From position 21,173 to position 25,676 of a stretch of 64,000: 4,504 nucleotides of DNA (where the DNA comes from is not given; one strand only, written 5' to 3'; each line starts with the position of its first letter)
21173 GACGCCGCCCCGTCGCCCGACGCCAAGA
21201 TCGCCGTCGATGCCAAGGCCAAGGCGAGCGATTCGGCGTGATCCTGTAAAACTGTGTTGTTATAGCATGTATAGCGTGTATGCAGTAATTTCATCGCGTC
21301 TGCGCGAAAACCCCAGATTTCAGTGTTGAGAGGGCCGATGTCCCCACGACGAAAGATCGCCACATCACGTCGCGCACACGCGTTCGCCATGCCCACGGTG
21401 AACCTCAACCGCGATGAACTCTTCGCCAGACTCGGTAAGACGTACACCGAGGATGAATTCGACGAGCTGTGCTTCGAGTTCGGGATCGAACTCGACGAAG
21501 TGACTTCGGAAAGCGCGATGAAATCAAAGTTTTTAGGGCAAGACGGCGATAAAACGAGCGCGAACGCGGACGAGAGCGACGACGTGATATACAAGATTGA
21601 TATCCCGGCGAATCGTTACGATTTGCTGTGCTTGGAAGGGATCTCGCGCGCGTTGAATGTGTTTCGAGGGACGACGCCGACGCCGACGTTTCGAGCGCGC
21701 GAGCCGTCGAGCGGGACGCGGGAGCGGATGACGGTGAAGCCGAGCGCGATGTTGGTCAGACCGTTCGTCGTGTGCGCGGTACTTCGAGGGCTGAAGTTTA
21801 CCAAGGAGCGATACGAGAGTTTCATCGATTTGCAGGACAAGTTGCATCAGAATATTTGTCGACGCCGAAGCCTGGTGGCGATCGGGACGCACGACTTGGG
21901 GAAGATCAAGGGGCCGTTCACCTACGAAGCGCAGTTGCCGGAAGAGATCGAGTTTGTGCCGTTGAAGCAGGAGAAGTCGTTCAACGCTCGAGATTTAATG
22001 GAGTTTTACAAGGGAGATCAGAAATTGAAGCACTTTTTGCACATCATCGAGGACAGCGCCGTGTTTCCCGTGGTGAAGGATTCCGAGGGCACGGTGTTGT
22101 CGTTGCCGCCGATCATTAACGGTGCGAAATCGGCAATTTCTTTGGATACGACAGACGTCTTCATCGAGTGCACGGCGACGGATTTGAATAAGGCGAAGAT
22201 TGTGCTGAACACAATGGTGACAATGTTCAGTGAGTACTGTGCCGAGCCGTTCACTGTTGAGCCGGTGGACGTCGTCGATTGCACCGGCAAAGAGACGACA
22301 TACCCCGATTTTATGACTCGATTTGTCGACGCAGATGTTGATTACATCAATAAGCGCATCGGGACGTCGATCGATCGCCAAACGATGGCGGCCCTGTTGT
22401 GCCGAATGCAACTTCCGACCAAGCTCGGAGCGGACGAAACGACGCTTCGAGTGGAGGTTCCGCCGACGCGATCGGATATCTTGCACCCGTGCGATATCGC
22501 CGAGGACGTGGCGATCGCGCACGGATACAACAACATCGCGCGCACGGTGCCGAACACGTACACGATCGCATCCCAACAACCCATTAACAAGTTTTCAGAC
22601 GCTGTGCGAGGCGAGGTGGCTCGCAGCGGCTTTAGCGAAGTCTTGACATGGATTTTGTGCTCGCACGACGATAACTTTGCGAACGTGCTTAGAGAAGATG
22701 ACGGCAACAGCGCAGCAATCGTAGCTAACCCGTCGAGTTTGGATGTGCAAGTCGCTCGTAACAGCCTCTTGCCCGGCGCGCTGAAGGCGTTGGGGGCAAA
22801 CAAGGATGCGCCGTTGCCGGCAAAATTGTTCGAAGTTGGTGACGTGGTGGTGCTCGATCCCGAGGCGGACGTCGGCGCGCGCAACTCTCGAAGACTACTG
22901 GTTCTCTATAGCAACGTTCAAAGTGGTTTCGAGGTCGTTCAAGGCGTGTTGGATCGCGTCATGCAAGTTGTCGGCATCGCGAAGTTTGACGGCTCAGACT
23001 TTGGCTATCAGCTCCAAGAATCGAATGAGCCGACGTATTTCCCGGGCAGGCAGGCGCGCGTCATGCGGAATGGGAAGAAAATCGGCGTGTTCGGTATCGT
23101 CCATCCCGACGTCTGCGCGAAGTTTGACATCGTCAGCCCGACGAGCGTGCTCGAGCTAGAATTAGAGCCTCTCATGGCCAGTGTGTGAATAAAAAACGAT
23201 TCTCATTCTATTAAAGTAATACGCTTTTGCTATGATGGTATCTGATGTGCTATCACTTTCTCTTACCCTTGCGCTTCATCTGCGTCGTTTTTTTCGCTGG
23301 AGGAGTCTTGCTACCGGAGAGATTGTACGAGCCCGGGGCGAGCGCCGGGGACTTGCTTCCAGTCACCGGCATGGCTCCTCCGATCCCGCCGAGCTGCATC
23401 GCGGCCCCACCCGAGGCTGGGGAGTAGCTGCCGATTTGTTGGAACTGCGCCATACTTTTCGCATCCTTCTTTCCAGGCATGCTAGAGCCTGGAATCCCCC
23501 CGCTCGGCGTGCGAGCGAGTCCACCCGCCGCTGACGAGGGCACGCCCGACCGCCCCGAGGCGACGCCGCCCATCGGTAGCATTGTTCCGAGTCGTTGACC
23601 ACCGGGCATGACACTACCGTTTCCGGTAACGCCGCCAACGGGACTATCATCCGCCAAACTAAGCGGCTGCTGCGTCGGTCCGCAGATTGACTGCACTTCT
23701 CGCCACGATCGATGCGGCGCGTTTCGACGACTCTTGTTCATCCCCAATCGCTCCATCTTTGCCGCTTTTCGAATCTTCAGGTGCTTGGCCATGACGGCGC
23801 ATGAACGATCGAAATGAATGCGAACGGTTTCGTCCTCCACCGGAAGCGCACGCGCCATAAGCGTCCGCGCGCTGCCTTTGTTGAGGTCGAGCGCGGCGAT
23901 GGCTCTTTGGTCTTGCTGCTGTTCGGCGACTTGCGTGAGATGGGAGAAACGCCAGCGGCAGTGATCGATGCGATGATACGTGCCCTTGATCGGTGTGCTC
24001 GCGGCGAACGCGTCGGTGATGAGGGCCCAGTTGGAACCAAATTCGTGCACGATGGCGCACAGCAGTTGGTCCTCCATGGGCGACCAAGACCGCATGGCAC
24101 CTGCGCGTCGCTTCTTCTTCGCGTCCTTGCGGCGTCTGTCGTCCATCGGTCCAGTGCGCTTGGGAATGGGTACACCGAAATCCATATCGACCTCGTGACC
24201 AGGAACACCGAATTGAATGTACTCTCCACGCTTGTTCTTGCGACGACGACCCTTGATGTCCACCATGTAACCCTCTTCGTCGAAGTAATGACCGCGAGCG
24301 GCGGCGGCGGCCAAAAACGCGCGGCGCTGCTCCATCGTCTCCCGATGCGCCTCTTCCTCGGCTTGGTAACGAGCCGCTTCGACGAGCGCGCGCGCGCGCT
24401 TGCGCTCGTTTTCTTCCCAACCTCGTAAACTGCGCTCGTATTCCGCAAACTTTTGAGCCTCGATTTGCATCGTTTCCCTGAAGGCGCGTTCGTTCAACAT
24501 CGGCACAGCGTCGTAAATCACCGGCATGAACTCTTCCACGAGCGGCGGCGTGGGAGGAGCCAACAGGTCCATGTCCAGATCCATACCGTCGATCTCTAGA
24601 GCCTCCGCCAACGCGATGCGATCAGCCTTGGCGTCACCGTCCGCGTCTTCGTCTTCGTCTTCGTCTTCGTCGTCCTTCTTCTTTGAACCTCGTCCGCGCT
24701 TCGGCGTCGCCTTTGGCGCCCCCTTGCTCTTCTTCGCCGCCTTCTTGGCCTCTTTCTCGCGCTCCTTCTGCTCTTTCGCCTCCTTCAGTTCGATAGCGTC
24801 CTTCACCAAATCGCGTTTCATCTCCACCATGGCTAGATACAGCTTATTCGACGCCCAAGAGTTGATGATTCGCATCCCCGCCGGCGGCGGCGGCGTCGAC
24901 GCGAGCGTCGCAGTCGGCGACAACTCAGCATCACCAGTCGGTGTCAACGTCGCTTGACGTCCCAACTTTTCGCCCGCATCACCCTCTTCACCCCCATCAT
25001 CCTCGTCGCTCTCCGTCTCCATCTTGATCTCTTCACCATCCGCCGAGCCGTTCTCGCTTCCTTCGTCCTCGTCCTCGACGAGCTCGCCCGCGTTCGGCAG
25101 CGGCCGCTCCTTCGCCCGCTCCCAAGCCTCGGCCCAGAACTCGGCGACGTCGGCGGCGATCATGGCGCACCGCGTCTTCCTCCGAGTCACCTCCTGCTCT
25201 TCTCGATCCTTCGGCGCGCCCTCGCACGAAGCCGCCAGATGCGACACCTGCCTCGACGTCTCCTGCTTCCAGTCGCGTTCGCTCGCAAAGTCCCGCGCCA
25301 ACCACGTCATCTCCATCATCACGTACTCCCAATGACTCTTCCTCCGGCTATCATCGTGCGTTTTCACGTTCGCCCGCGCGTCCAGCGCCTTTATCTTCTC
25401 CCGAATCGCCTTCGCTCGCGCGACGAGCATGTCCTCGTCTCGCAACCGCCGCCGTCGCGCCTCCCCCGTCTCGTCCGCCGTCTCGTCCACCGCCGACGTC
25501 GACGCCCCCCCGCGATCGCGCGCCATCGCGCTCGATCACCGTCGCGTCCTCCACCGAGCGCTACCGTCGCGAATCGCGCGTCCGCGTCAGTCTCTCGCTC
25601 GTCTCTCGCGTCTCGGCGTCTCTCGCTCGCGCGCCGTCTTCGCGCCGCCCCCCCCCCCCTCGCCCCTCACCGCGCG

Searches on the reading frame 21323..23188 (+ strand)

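Call 24: search_protein_families(library=pfam, proteins=[window:21323-23188:+], max_evalue=0.0001)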
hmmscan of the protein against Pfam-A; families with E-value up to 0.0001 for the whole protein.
window:21323-23188:+ (621 aa): 4 families
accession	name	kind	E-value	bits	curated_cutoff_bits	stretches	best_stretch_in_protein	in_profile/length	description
PF17759.6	tRNA_synthFbeta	-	1.1e-46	159.4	22.4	1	405-614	1-214/214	Phenylalanyl tRNA synthetase beta chain CLM domain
PF18262.7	PhetRS_B1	-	8.9e-35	119.2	26.8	1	23-116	1-82/83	Phe-tRNA synthetase beta subunit B1 domain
PF03484.21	B5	-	5e-22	78.3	28.6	1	336-402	2-67/67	tRNA synthetase B5 domain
PF03483.22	B3_4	-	3.3e-11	43.5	29.3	1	164-293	35-160/174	B3/4 domain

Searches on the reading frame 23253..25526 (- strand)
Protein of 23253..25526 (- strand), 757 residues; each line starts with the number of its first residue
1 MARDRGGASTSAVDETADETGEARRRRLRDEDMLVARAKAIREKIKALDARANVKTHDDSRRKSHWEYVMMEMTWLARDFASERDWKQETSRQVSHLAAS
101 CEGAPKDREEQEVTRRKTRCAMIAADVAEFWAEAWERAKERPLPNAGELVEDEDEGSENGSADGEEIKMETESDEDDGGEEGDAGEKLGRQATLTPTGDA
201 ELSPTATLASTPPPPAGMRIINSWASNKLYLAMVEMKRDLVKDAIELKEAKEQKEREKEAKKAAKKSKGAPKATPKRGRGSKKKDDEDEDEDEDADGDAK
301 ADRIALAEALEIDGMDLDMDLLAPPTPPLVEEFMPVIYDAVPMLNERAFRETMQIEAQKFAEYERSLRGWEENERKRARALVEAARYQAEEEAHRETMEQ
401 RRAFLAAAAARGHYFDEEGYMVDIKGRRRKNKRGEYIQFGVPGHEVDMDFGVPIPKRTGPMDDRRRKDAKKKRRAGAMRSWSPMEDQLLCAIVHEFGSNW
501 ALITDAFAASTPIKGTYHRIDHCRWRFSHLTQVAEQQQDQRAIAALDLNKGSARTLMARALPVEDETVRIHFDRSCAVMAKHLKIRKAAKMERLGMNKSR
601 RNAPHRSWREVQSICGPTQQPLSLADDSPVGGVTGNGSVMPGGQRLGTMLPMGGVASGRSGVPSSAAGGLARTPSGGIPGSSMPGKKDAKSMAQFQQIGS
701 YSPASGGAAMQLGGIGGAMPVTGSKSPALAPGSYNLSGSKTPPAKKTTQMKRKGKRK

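Call 17: search_protein_families(library=pfam, proteins=[window:23253-25526:-], max_evalue=0.0001)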
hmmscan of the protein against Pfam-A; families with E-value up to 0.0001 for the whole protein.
window:23253-25526:- (757 aa): 1 family
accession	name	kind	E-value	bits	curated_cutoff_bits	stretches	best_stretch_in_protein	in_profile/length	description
PF07529.18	HSA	-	2e-06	28.4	23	1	61-116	7-66/71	HSA domain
